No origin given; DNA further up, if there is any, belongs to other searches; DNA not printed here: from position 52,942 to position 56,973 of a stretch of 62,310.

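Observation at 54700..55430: GlnE carries a GlnD-like tandem ACT module between its two nucleotidyltransferase halves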

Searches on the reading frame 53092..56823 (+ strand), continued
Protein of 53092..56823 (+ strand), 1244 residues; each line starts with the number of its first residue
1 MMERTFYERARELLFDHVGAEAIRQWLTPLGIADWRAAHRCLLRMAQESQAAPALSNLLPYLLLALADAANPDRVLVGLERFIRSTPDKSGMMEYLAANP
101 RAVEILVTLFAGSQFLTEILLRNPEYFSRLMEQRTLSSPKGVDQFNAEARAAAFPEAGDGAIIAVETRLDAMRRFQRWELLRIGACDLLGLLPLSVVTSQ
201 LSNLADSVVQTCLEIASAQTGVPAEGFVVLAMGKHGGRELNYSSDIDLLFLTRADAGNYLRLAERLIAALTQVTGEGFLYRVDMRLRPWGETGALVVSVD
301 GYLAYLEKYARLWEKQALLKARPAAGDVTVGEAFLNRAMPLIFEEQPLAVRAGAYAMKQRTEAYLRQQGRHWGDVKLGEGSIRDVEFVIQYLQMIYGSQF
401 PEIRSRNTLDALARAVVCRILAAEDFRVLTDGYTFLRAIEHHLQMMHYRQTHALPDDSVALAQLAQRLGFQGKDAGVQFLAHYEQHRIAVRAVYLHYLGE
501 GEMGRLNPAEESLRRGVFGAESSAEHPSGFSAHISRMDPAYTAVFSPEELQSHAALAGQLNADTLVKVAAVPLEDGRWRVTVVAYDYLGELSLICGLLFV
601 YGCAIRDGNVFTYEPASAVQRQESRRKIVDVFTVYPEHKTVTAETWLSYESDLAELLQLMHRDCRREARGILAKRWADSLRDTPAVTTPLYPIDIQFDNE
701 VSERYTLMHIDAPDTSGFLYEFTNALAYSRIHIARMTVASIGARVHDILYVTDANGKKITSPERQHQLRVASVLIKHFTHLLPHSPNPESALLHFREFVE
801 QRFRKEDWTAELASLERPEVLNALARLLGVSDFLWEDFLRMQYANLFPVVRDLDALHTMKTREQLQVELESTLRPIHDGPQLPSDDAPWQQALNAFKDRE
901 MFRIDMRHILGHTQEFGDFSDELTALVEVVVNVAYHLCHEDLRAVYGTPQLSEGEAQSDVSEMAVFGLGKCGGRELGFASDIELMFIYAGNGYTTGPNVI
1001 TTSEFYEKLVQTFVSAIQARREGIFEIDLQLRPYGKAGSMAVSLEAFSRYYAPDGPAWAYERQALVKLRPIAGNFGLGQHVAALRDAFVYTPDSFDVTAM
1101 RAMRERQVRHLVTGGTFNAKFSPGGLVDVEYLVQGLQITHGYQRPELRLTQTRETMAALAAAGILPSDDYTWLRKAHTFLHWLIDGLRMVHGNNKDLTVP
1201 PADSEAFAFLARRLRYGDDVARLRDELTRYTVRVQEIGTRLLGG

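Call 7: find_homologous_proteins(query=window:53092-56823:+, max_evalue=1e-10)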
Query window:53092-56823:+ (1244 aa): 5738 proteins with E <= 1e-10 among 8000 candidates; the best 120 are listed.
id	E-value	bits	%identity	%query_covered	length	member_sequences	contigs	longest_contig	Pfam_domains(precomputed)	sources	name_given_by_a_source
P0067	0.0e+0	2822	100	100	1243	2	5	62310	PF08335.17,PF03710.22,PF24931.2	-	-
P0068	0.0e+0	2556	90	100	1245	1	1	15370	PF08335.17,PF03710.22,PF24931.2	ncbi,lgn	-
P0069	0.0e+0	2451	87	100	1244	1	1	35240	PF08335.17,PF03710.22,PF24931.2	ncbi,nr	ncbi:MAG: glutamine synthetase adenylyltransferase [Anaerolineae bacterium]|nr:glutamine synthetase 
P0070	0.0e+0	1908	70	100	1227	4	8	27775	PF08335.17,PF03710.22,PF24931.2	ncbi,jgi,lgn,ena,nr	ncbi:MAG TPA: glutamine synthetase adenylyltransferase [Anaerolineae bacterium]|nr:glutamine synthet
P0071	0.0e+0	1853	67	100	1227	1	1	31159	PF08335.17,PF10335.15,PF03710.22,PF24931.2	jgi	jgi:glutamate-ammonia-ligase adenylyltransferase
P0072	0.0e+0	1850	68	99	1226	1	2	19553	PF08335.17,PF10335.15,PF03710.22,PF24931.2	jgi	jgi:glutamate-ammonia-ligase adenylyltransferase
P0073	0.0e+0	1843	68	99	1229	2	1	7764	PF08335.17,PF03710.22,PF24931.2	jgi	jgi:glutamate-ammonia-ligase adenylyltransferase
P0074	0.0e+0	1835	67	100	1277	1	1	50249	PF08335.17,PF03710.22,PF24931.2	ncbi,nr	ncbi:MAG: glutamine synthetase adenylyltransferase [Anaerolineae bacterium]|nr:glutamine synthetase 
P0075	0.0e+0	1834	68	99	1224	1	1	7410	PF08335.17,PF03710.22,PF24931.2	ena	-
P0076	0.0e+0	1834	68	98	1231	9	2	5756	PF08335.17,PF03710.22,PF24931.2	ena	-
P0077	0.0e+0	1834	68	99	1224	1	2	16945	PF08335.17,PF03710.22,PF24931.2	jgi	jgi:glutamate-ammonia-ligase adenylyltransferase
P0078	0.0e+0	1830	68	99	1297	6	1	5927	PF08335.17,PF03710.22,PF24931.2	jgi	jgi:glutamate-ammonia-ligase adenylyltransferase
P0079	0.0e+0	1830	67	99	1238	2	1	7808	PF08335.17,PF03710.22,PF24931.2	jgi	jgi:glutamate-ammonia-ligase adenylyltransferase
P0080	0.0e+0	1817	67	99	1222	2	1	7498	PF08335.17,PF10335.15,PF03710.22,PF24931.2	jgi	jgi:glutamate-ammonia-ligase adenylyltransferase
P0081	0.0e+0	1817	67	99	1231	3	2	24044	PF08335.17,PF03710.22,PF24931.2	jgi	jgi:glutamate-ammonia-ligase adenylyltransferase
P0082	0.0e+0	1813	67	99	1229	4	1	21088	PF08335.17,PF03710.22,PF24931.2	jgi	jgi:glutamate-ammonia-ligase adenylyltransferase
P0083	0.0e+0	1813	67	99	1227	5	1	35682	PF08335.17,PF03710.22,PF24931.2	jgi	jgi:glutamate-ammonia-ligase adenylyltransferase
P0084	0.0e+0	1808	67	99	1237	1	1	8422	PF08335.17,PF03710.22,PF24931.2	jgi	jgi:glutamate-ammonia-ligase adenylyltransferase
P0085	0.0e+0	1802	67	99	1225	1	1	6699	PF08335.17,PF10335.15,PF03710.22,PF24931.2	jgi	-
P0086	0.0e+0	1786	68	96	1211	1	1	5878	PF08335.17,PF03710.22,PF24931.2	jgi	-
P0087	0.0e+0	1785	65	99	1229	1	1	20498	PF08335.17,PF03710.22,PF24931.2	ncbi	ncbi:MAG: hypothetical protein Kow0063_34600 [Anaerolineae bacterium]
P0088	0.0e+0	1784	66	100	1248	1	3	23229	PF08335.17,PF03710.22,PF24931.2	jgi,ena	-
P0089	0.0e+0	1784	67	99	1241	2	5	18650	PF08335.17,PF03710.22,PF24931.2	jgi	jgi:glutamate-ammonia-ligase adenylyltransferase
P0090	0.0e+0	1780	63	100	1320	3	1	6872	PF08335.17,PF03710.22,PF24931.2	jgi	jgi:glutamate-ammonia-ligase adenylyltransferase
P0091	0.0e+0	1780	66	99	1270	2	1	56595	PF08335.17,PF10335.15,PF03710.22,PF24931.2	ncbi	ncbi:MAG: glutamine synthetase adenylyltransferase [Anaerolineae bacterium]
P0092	0.0e+0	1769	65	100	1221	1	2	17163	PF08335.17,PF03710.22,PF24931.2,PF03445.20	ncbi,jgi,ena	ncbi:MAG: glutamine synthetase adenylyltransferase [Anaerolineae bacterium]|jgi:glutamate-ammonia-li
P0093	0.0e+0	1768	66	100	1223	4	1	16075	PF08335.17,PF10335.15,PF03710.22,PF24931.2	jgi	jgi:glutamate-ammonia-ligase adenylyltransferase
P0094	0.0e+0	1767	66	100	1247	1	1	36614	PF08335.17,PF03710.22,PF24931.2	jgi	jgi:glutamate-ammonia-ligase adenylyltransferase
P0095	0.0e+0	1761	66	98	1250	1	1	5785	PF08335.17,PF03710.22,PF24931.2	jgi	jgi:glutamate-ammonia-ligase adenylyltransferase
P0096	0.0e+0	1759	66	98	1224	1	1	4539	PF08335.17,PF03710.22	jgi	jgi:glutamate-ammonia-ligase adenylyltransferase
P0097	0.0e+0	1758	66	99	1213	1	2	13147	PF08335.17,PF03710.22,PF24931.2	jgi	jgi:glutamate-ammonia-ligase adenylyltransferase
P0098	0.0e+0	1753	67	96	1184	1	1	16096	PF08335.17,PF03710.22,PF24931.2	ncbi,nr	ncbi:MAG: glutamine synthetase adenylyltransferase [Anaerolineae bacterium]|nr:glutamine synthetase 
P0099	0.0e+0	1752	65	98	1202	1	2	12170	PF08335.17,PF03710.22,PF24931.2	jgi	jgi:glutamate-ammonia-ligase adenylyltransferase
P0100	0.0e+0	1748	64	99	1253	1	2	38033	PF08335.17,PF03710.22,PF24931.2,PF03445.20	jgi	-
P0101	0.0e+0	1748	65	98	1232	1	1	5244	PF08335.17,PF03710.22,PF24931.2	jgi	-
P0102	0.0e+0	1745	66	98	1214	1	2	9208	PF08335.17,PF03710.22,PF24931.2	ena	-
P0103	0.0e+0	1745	65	99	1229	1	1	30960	PF08335.17,PF03710.22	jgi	jgi:glutamate-ammonia-ligase adenylyltransferase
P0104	0.0e+0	1744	65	99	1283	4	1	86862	PF08335.17,PF03710.22,PF24931.2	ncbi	-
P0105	0.0e+0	1744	65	99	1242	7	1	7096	PF08335.17,PF03710.22,PF24931.2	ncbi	-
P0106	0.0e+0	1743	65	99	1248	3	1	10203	PF08335.17,PF03710.22,PF24931.2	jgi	jgi:glutamate-ammonia-ligase adenylyltransferase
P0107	0.0e+0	1741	65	99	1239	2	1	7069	PF08335.17,PF10335.15,PF03710.22,PF24931.2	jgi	-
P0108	0.0e+0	1741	65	99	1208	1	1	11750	PF08335.17,PF10335.15,PF03710.22,PF24931.2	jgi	jgi:glutamate-ammonia-ligase adenylyltransferase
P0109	0.0e+0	1740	64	100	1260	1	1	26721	PF08335.17,PF03710.22,PF24931.2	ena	-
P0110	0.0e+0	1740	67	97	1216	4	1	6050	PF08335.17,PF03710.22,PF24931.2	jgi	-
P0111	0.0e+0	1737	65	100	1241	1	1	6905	PF08335.17,PF03710.22,PF24931.2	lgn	-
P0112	0.0e+0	1736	65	99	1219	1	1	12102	PF08335.17,PF03710.22,PF24931.2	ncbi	-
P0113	0.0e+0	1736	64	98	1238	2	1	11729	PF08335.17,PF03710.22,PF24931.2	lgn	-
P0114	0.0e+0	1734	65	100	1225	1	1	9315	PF08335.17,PF03710.22,PF24931.2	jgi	jgi:glutamate-ammonia-ligase adenylyltransferase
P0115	0.0e+0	1734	65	98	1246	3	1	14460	PF08335.17,PF03710.22,PF24931.2,PF03445.20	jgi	jgi:glutamate-ammonia-ligase adenylyltransferase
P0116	0.0e+0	1734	65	99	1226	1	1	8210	PF08335.17,PF10335.15,PF03710.22,PF24931.2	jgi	jgi:glutamate-ammonia-ligase adenylyltransferase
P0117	0.0e+0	1733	65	100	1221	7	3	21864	PF08335.17,PF03710.22,PF24931.2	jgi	jgi:glutamate-ammonia-ligase adenylyltransferase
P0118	0.0e+0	1732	65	99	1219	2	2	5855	PF08335.17,PF10335.15,PF03710.22,PF24931.2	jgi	jgi:glutamate-ammonia-ligase adenylyltransferase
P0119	0.0e+0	1732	65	99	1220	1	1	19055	PF08335.17,PF03710.22,PF24931.2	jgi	jgi:glutamate-ammonia-ligase adenylyltransferase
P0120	0.0e+0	1730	65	99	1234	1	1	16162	PF08335.17,PF03710.22,PF03445.20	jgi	jgi:glutamate-ammonia-ligase adenylyltransferase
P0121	0.0e+0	1730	65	99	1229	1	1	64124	PF08335.17,PF10335.15,PF03710.22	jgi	jgi:glutamate-ammonia-ligase adenylyltransferase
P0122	0.0e+0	1730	64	99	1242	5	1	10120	PF08335.17,PF10335.15,PF03710.22,PF24931.2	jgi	jgi:glutamate-ammonia-ligase adenylyltransferase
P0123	0.0e+0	1727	66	98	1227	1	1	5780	PF08335.17,PF03710.22,PF24931.2,PF03445.20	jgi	jgi:glutamate-ammonia-ligase adenylyltransferase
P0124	0.0e+0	1726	65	99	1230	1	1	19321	PF08335.17,PF03710.22,PF24931.2,PF03445.20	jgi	jgi:glutamate-ammonia-ligase adenylyltransferase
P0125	0.0e+0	1726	63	99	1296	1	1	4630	PF08335.17,PF03710.22,PF24931.2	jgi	-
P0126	0.0e+0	1725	64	99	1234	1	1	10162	PF08335.17,PF03710.22,PF24931.2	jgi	jgi:glutamate-ammonia-ligase adenylyltransferase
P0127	0.0e+0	1725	66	98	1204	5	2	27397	PF08335.17,PF03710.22,PF24931.2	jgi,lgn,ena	-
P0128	0.0e+0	1724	66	98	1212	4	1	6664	PF08335.17,PF03710.22,PF24931.2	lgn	-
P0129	0.0e+0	1724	65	98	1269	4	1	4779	PF08335.17,PF03710.22,PF24931.2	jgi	jgi:glutamate-ammonia-ligase adenylyltransferase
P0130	0.0e+0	1723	64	100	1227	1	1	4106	PF08335.17,PF10335.15,PF03710.22,PF24931.2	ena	-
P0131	0.0e+0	1719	64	99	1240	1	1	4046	PF08335.17,PF03710.22,PF24931.2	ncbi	-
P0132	0.0e+0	1719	64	100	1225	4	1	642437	PF08335.17,PF10335.15,PF03710.22,PF24931.2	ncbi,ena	-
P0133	0.0e+0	1719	64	100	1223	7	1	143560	PF08335.17,PF03710.22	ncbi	-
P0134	0.0e+0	1715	65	99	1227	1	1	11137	PF08335.17,PF10335.15,PF03710.22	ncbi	-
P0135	0.0e+0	1713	64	99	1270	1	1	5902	PF08335.17,PF03710.22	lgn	-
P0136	0.0e+0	1711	64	99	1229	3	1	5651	PF08335.17,PF03710.22,PF24931.2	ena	-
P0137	0.0e+0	1710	65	99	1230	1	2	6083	PF08335.17,PF03710.22,PF24931.2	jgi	jgi:[glutamine synthetase] adenylyltransferase / [glutamine synthetase]-adenylyl-L-tyrosine phosphor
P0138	0.0e+0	1709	64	99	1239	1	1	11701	PF08335.17,PF03710.22,PF24931.2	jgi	jgi:glutamate-ammonia-ligase adenylyltransferase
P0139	0.0e+0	1709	64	99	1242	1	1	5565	PF08335.17,PF03710.22,PF24931.2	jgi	jgi:glutamate-ammonia-ligase adenylyltransferase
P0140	0.0e+0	1702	64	99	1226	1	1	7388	PF08335.17,PF10335.15,PF03710.22,PF24931.2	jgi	jgi:glutamate-ammonia-ligase adenylyltransferase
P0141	0.0e+0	1700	64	99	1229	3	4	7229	PF08335.17,PF03710.22,PF24931.2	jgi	jgi:glutamate-ammonia-ligase adenylyltransferase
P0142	0.0e+0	1698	63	99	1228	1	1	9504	PF08335.17,PF03710.22,PF24931.2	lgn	-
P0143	0.0e+0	1697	64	100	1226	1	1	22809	PF08335.17,PF03710.22,PF24931.2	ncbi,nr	ncbi:MAG: hypothetical protein JW850_19860 [Thermoflexales bacterium]|nr:hypothetical protein [Therm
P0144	0.0e+0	1696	64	99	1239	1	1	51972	PF08335.17,PF10335.15,PF03710.22,PF24931.2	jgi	jgi:glutamate-ammonia-ligase adenylyltransferase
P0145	0.0e+0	1696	64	99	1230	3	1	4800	PF08335.17,PF10335.15,PF03710.22,PF24931.2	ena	-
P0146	0.0e+0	1694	64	98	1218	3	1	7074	PF08335.17,PF10335.15,PF03710.22,PF24931.2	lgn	-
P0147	0.0e+0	1694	63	100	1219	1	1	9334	PF08335.17,PF03710.22,PF24931.2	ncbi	ncbi:MAG: glutamine synthetase adenylyltransferase [Anaerolineae bacterium]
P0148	0.0e+0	1693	63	100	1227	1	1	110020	PF08335.17,PF03710.22,PF24931.2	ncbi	ncbi:MAG: glutamine synthetase adenylyltransferase [Anaerolineae bacterium]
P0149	0.0e+0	1690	64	98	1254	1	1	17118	PF08335.17,PF03710.22,PF24931.2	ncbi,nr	ncbi:MAG: glutamine synthetase adenylyltransferase [Anaerolineales bacterium]|nr:glutamine synthetas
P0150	0.0e+0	1687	63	99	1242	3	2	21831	PF08335.17,PF03710.22,PF24931.2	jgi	jgi:glutamate-ammonia-ligase adenylyltransferase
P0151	0.0e+0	1687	64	99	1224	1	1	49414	PF08335.17,PF03710.22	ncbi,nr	ncbi:MAG: glutamine synthetase adenylyltransferase [Anaerolineae bacterium]|nr:glutamine synthetase 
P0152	0.0e+0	1686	65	95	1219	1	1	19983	PF08335.17,PF03710.22,PF24931.2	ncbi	-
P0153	0.0e+0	1683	63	99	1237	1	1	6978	PF08335.17,PF10335.15,PF03710.22,PF24931.2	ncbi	-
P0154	0.0e+0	1682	63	99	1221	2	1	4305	PF08335.17,PF03710.22,PF24931.2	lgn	-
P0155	0.0e+0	1681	62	98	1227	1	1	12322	PF08335.17,PF03710.22,PF24931.2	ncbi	-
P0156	0.0e+0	1681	64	100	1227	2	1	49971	PF08335.17,PF10335.15,PF03710.22,PF24931.2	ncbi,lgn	-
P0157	0.0e+0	1677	65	95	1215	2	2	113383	PF08335.17,PF03710.22,PF24931.2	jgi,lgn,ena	-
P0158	0.0e+0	1675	63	99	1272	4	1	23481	PF08335.17,PF10335.15,PF03710.22,PF24931.2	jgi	jgi:[glutamine synthetase] adenylyltransferase / [glutamine synthetase]-adenylyl-L-tyrosine phosphor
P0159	0.0e+0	1675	64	98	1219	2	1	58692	PF08335.17,PF03710.22,PF24931.2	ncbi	-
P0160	0.0e+0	1673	62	98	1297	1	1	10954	PF08335.17,PF03710.22,PF24931.2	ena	-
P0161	0.0e+0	1671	63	100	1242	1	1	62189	PF08335.17,PF10335.15,PF03710.22,PF24931.2,PF03445.20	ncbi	-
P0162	0.0e+0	1666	62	100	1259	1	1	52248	PF08335.17,PF03710.22,PF24931.2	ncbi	ncbi:MAG: glutamine synthetase adenylyltransferase [Anaerolineae bacterium]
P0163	0.0e+0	1664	63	98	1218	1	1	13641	PF08335.17,PF10335.15,PF03710.22,PF24931.2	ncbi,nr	ncbi:MAG: glutamine synthetase adenylyltransferase [Anaerolineae bacterium]|nr:glutamine synthetase 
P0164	0.0e+0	1655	64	98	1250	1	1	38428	PF08335.17,PF03710.22,PF24931.2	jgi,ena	-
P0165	0.0e+0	1655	61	100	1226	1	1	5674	PF08335.17,PF03710.22,PF24931.2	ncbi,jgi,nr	ncbi:MAG: glutamine synthetase adenylyltransferase [Anaerolineae bacterium]|jgi:glutamate-ammonia-li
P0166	0.0e+0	1650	63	98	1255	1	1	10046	PF08335.17,PF03710.22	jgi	jgi:glutamate-ammonia-ligase adenylyltransferase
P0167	0.0e+0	1649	61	100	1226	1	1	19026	PF08335.17,PF03710.22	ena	-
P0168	0.0e+0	1648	63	98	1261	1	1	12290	PF08335.17,PF10335.15,PF03710.22,PF24931.2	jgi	-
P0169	0.0e+0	1643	63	98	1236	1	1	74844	PF08335.17,PF10335.15,PF03710.22,PF24931.2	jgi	-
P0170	0.0e+0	1643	62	99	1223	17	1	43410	PF08335.17,PF03710.22,PF24931.2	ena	-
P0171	0.0e+0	1642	62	99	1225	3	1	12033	PF08335.17,PF03710.22,PF24931.2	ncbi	-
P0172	0.0e+0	1636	61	100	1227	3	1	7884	PF08335.17,PF03710.22,PF24931.2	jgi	jgi:[glutamine synthetase] adenylyltransferase / [glutamine synthetase]-adenylyl-L-tyrosine phosphor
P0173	0.0e+0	1635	60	99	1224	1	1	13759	PF08335.17,PF03710.22,PF24931.2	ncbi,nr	ncbi:MAG: hypothetical protein JXA42_10095 [Anaerolineales bacterium]|nr:hypothetical protein [Anaer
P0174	0.0e+0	1635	62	99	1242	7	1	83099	PF08335.17,PF03710.22,PF24931.2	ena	-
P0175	0.0e+0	1634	63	98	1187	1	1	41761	PF08335.17,PF10335.15,PF03710.22,PF24931.2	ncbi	-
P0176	0.0e+0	1630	64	98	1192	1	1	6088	PF08335.17,PF10335.15,PF03710.22,PF24931.2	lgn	-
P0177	0.0e+0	1630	61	98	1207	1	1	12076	PF08335.17,PF03710.22,PF24931.2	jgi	-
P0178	0.0e+0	1630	62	99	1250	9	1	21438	PF08335.17,PF03710.22,PF24931.2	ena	-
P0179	0.0e+0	1629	63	98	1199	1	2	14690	PF08335.17,PF10335.15,PF03710.22,PF24931.2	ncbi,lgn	-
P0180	0.0e+0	1627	61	100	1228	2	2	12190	PF08335.17,PF03710.22,PF24931.2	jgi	jgi:[glutamine synthetase] adenylyltransferase / [glutamine synthetase]-adenylyl-L-tyrosine phosphor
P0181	0.0e+0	1627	61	99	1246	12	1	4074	PF08335.17,PF03710.22,PF24931.2,PF26956.1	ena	-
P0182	0.0e+0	1625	60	100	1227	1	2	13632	PF08335.17,PF03710.22,PF24931.2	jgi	jgi:[glutamine synthetase] adenylyltransferase / [glutamine synthetase]-adenylyl-L-tyrosine phosphor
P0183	0.0e+0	1624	62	98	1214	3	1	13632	PF08335.17,PF10335.15,PF03710.22,PF24931.2,PF03445.20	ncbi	-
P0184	0.0e+0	1623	61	99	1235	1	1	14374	PF08335.17,PF03710.22,PF24931.2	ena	-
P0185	0.0e+0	1623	62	98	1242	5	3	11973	PF08335.17,PF03710.22,PF24931.2,PF01842.32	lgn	-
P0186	0.0e+0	1622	62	98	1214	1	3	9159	PF08335.17,PF03710.22,PF24931.2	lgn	-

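Call 8: find_encoding_contigs(protein=window:53092-56823:+, flank=10000, max_places=4)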
Protein window:53092-56823:+ (1244 aa): no gene with exactly this product is on record in the collection.
